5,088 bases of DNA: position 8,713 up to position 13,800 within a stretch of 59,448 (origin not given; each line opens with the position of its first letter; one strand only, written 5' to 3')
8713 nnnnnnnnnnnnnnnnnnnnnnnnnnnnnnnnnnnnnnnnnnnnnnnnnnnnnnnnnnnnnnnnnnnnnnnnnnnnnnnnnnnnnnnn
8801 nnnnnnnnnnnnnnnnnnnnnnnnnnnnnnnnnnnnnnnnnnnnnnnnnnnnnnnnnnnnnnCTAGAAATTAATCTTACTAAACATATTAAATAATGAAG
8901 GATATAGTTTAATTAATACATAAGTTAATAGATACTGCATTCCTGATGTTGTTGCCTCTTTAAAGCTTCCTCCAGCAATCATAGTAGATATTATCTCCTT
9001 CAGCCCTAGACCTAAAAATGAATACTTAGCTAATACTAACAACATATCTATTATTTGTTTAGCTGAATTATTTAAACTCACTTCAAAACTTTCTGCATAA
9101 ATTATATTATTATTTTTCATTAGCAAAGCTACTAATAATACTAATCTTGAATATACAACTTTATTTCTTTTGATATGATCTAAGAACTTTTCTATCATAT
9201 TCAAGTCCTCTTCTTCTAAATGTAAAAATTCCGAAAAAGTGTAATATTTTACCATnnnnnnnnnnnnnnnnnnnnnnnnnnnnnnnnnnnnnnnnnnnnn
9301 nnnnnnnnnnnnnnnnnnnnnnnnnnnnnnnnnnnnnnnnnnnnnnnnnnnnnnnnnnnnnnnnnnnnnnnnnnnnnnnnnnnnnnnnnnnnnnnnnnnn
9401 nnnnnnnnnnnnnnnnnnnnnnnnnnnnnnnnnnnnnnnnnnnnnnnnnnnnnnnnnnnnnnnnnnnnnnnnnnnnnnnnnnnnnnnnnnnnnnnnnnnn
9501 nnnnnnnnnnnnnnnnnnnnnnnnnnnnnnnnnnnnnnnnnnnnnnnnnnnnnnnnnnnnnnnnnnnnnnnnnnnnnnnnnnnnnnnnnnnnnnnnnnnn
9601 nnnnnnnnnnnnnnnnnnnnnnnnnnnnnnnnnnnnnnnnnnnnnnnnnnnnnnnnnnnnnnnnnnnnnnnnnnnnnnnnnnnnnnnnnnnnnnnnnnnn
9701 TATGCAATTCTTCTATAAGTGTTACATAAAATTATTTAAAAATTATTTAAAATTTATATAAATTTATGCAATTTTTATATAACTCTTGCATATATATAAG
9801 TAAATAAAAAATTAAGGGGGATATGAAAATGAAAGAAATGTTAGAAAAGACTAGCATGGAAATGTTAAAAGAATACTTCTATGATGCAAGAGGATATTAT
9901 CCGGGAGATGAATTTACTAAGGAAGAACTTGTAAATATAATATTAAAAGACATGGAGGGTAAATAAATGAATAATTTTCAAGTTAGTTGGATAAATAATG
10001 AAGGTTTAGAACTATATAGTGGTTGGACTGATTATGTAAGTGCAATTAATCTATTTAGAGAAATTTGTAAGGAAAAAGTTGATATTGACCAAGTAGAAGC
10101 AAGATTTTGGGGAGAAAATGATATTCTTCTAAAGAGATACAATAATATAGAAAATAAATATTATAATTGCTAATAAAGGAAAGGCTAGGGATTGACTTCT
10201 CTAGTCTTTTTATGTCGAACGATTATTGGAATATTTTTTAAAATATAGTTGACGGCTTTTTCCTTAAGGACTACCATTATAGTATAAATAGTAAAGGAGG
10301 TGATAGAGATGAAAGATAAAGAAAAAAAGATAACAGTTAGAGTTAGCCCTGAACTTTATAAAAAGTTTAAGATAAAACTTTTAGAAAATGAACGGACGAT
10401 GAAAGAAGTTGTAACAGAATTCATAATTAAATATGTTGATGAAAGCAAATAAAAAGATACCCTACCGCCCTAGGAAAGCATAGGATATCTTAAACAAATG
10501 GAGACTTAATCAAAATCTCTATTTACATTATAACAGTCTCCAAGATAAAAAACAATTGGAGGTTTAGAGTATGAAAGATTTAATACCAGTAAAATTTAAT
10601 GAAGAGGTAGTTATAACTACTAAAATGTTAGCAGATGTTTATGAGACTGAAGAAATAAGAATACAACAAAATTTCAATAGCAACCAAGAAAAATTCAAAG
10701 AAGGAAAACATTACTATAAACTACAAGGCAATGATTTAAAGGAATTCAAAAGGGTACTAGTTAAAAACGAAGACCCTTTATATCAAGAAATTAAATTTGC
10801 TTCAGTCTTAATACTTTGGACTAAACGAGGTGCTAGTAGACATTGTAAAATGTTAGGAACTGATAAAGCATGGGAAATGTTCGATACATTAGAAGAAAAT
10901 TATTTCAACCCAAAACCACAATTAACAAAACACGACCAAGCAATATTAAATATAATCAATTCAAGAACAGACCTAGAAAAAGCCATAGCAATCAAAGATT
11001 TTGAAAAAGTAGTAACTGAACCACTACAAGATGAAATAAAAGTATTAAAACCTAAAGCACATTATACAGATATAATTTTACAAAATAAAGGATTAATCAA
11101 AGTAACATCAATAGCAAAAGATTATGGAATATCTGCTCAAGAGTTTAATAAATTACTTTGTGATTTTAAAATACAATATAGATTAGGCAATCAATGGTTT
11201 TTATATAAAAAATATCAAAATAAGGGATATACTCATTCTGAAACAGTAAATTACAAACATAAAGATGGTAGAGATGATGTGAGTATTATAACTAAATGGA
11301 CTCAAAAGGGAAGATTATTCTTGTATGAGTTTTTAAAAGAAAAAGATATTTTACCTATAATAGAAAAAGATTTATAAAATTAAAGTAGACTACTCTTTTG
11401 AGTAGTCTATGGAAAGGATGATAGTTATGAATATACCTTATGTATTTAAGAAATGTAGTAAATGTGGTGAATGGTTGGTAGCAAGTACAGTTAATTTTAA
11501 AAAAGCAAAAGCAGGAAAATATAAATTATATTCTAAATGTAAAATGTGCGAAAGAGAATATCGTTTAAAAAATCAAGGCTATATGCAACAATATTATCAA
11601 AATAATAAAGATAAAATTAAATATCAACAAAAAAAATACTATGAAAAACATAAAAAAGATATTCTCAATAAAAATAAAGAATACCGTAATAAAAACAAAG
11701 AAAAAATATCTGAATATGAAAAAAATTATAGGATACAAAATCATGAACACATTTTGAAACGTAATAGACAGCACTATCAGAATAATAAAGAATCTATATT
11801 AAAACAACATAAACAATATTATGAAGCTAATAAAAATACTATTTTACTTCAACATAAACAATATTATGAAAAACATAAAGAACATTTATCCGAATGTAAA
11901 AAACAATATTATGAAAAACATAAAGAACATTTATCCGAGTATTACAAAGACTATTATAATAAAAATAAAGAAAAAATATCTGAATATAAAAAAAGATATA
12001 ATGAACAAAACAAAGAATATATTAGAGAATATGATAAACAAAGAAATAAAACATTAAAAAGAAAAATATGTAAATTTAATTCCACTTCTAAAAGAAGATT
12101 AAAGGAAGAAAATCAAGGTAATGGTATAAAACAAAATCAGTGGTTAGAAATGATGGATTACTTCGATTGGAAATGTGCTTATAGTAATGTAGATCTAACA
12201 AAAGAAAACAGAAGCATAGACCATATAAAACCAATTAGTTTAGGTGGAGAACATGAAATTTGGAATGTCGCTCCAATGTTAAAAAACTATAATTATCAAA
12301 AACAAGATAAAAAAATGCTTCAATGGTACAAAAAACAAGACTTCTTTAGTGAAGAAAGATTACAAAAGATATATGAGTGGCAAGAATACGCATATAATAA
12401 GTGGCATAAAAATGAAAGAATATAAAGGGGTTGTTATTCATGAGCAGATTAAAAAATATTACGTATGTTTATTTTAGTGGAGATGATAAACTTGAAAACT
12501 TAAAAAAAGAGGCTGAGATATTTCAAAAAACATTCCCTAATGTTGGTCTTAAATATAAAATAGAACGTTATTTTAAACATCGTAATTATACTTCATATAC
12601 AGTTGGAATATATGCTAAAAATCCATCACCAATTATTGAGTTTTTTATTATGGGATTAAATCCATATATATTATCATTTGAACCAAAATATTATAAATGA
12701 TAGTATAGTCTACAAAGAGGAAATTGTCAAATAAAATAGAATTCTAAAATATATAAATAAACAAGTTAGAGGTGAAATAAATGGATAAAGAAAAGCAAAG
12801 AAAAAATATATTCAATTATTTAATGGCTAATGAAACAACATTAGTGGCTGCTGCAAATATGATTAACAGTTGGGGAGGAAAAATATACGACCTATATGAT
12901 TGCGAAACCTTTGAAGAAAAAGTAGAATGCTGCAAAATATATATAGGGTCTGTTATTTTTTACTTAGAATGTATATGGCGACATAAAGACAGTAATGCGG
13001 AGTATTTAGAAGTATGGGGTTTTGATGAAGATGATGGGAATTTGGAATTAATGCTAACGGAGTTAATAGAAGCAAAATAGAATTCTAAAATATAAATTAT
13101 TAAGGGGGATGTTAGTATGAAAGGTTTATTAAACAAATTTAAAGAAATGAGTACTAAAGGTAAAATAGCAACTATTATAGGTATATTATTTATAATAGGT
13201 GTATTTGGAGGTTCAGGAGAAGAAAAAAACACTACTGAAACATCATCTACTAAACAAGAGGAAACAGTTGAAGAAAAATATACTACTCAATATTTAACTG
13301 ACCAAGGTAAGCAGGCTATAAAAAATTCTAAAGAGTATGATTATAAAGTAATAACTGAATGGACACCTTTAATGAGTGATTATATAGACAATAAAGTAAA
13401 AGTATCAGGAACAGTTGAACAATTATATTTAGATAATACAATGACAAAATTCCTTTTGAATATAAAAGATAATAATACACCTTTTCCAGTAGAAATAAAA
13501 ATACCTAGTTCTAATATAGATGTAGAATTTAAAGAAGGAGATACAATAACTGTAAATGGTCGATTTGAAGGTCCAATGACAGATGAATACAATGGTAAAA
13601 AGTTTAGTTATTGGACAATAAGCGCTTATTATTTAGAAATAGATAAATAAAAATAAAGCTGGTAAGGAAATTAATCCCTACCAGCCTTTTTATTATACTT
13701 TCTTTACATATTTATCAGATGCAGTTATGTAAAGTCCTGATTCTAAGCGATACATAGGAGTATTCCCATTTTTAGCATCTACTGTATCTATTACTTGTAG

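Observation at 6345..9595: Phage-borne mini-operon: two small membrane proteins plus an FtsK/HerA/VirB4-type ATPase, preceded by a small RHH-like gene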

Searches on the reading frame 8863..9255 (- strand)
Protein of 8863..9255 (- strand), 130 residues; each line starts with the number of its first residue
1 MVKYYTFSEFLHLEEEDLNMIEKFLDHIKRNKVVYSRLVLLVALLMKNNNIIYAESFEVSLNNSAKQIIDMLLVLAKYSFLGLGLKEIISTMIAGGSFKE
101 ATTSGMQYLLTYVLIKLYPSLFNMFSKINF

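Call 4: search_protein_families(library=pfam, proteins=[window:8863-9255:-], max_evalue=0.1)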
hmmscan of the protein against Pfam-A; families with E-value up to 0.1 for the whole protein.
window:8863-9255:- (130 aa): 1 family
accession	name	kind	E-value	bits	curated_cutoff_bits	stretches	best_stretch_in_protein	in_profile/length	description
PF19658.4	DUF6161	-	0.047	13.6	27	1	6-115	70-181/216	Family of unknown function (DUF6161)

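Call 5: search_protein_families(library=phrogs, proteins=[window:8863-9255:-], max_evalue=0.01)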
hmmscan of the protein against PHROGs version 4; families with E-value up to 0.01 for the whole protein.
window:8863-9255:- (130 aa): 0 families

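Call 7: search_protein_families(library=ncbifam, proteins=[window:8863-9255:-], max_evalue=0.1)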
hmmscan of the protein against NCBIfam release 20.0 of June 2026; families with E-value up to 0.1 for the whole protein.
window:8863-9255:- (130 aa): 0 families

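Call 8: search_protein_families(library=padloc, proteins=[window:8863-9255:-], max_evalue=0.1)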
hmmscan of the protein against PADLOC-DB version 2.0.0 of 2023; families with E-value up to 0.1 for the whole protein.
window:8863-9255:- (130 aa): 0 families

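Call 77: search_protein_families(library=pfam, alignment_id=A4, max_evalue=0.05)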
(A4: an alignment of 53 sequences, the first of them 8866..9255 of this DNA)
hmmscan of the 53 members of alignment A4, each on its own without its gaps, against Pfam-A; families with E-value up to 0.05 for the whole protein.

A. member 1, window:8866-9255:- (130 aa): 1 family
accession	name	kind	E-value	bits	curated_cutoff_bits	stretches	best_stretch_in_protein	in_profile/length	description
PF19658.4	DUF6161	-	0.047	13.6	27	0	6-115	70-181/216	Family of unknown function (DUF6161)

B. families by the number of members that match (of 53 scanned): 22 families
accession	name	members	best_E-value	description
PF03631.20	Virul_fac_BrkB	3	5.4e-05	Virulence factor BrkB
PF04956.18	TrbC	3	0.0027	TrbC/VIRB2 pilin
PF01551.29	Peptidase_M23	1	2.3e-27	Peptidase family M23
PF11089.13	SyrA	1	0.00073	Exopolysaccharide production repressor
PF09053.15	CagZ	1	0.00092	CagZ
PF09842.14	DUF2069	1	0.0054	Predicted membrane protein (DUF2069)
PF01506.24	HCV_NS5a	1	0.0075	Hepatitis C virus non-structural 5a protein membrane anchor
PF22849.2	CATSPERE_Ig-like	1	0.017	CATSPERE Ig-like domain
PF07695.17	7TMR-DISM_7TM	1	0.017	7TM diverse intracellular signalling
PF16504.10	SP24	1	0.018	Putative virion membrane protein of plant and insect virus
PF14082.12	SduA_C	1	0.022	Shedu protein SduA, C-terminal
PF09718.15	Tape_meas_lam_C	1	0.023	Lambda phage tail tape-measure protein (Tape_meas_lam_C)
PF19845.4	DUF6320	1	0.024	Family of unknown function (DUF6320)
PF11086.13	DUF2878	1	0.025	Protein of unknown function (DUF2878)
PF03308.22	MeaB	1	0.031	Methylmalonyl Co-A mutase-associated GTPase MeaB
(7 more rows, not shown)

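Call 78: search_protein_families(library=ncbifam, alignment_id=A4, max_evalue=0.05)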
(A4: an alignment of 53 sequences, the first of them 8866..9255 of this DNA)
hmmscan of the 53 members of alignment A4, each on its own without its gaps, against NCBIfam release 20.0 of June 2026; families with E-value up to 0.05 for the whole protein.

A. member 1, window:8866-9255:- (130 aa): 0 families

B. families by the number of members that match (of 53 scanned): 26 families (the first 25 are shown)
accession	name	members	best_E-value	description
NF047566.1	SE1626_fam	2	0.0016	SE1626 family protein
NF040839.1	tungstate_WtpB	2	0.011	tungstate ABC transporter permease WtpB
NF008652.0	PRK11649.1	1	3.1e-21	murein DD-endopeptidase MepM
NF052530.1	Heli_ShapePgp3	1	1.7e-19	peptidoglycan metallopeptidase Pgp3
NF053825.1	PdgNdpepShyA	1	3.4e-19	peptidoglycan DD-endopeptidase ShyA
NF053824.1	PdgNdpepShyC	1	5.6e-15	peptidoglycan DD-endopeptidase ShyC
NF041208.1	celldiv_DipM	1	7.2e-15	cell division endopeptidase DipM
NF052336.1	PdgHdaseHSB100310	1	2.4e-14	peptidoglycan hydrolase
NF052529.1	PG_M23_Pgp6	1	3.5e-14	peptidoglycan metallopeptidase Pgp6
NF053738.1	S2SprSpoIIQBc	1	3.7e-10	stage II sporulation protein SpoIIQ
NF008644.1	PRK11637.1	1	5.7e-10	murein hydrolase activator EnvC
NF040883.1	amid_act_ActS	1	6.7e-09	amidase activator ActS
NF008123.1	PRK10871.1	1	9.5e-09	murein hydrolase activator NlpD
NF050804.1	CellDivDipMCaul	1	1.9e-06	cell division endopeptidase DipM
NF033466.0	blaRCP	1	0.00091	RCP family class A beta-lactamase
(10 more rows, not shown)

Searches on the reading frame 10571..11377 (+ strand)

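Call 42: search_protein_families(library=phrogs, proteins=[window:10571-11377:+], max_evalue=0.00001)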
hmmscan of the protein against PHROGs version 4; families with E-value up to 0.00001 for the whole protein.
window:10571-11377:+ (268 aa): 14 families
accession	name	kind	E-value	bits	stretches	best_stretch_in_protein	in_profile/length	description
phrog_63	-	transcription regulation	1.4e-40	140.9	1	6-266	124-366/431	anti-repressor Ant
phrog_2379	-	transcription regulation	1.8e-37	129.9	1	2-125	8-129/187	anti-repressor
phrog_1760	-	transcription regulation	1.9e-37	130.1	1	4-121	10-125/232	anti-repressor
phrog_130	-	transcription regulation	1.5e-34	120.8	1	114-267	269-420/480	anti-repressor Ant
phrog_4792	-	transcription regulation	1.4e-31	111.1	1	4-145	15-142/268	anti-repressor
phrog_8244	-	unknown function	2.4e-31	110.2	1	4-117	10-122/383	-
phrog_25289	-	unknown function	2.5e-30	105.6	1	192-267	1-76/79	-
phrog_7755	-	transcription regulation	9.4e-27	95.2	1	1-113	121-227/282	anti-repressor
phrog_1726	-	transcription regulation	9.5e-26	92.2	1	8-194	11-211/264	anti-repressor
phrog_373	-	transcription regulation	1.6e-21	78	1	4-188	89-261/373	anti-repressor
phrog_2127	-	transcription regulation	5.5e-18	66.8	1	7-127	16-133/313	anti-repressor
phrog_377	-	transcription regulation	2.3e-14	54.8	1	10-124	16-115/213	anti-repressor Ant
phrog_4608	-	transcription regulation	6.8e-08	33.5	1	2-161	10-141/268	anti-repressor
phrog_4936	-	transcription regulation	9.4e-07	30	1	5-143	31-155/257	transcriptional regulator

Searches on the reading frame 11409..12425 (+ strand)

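Call 42: search_protein_families(library=phrogs, proteins=[window:11409-12425:+], max_evalue=0.00001)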
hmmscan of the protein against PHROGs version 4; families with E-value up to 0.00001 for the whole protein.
window:11409-12425:+ (338 aa): 5 families
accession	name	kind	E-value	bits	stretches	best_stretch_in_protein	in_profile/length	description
phrog_1035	-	DNA, RNA and nucleotide metabolism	4.2e-20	73.7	1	123-334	22-250/271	endonuclease VII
phrog_2214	-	DNA, RNA and nucleotide metabolism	2.7e-13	50.8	1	241-330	180-268/429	HNH endonuclease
phrog_8660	-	DNA, RNA and nucleotide metabolism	4.9e-09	37.6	1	182-309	54-187/196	HNH endonuclease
phrog_5718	-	DNA, RNA and nucleotide metabolism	7.2e-09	36.1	1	233-312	108-187/394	HNH endonuclease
phrog_17714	-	unknown function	8.4e-06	27.1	0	102-170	17-85/129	-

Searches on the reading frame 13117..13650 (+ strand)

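Call 42: search_protein_families(library=phrogs, proteins=[window:13117-13650:+], max_evalue=0.00001)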
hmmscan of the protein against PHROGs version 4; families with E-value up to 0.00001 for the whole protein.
window:13117-13650:+ (177 aa): 1 family
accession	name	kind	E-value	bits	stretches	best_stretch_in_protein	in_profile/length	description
phrog_9170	-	unknown function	5.1e-09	37.1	1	16-152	3-141/159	-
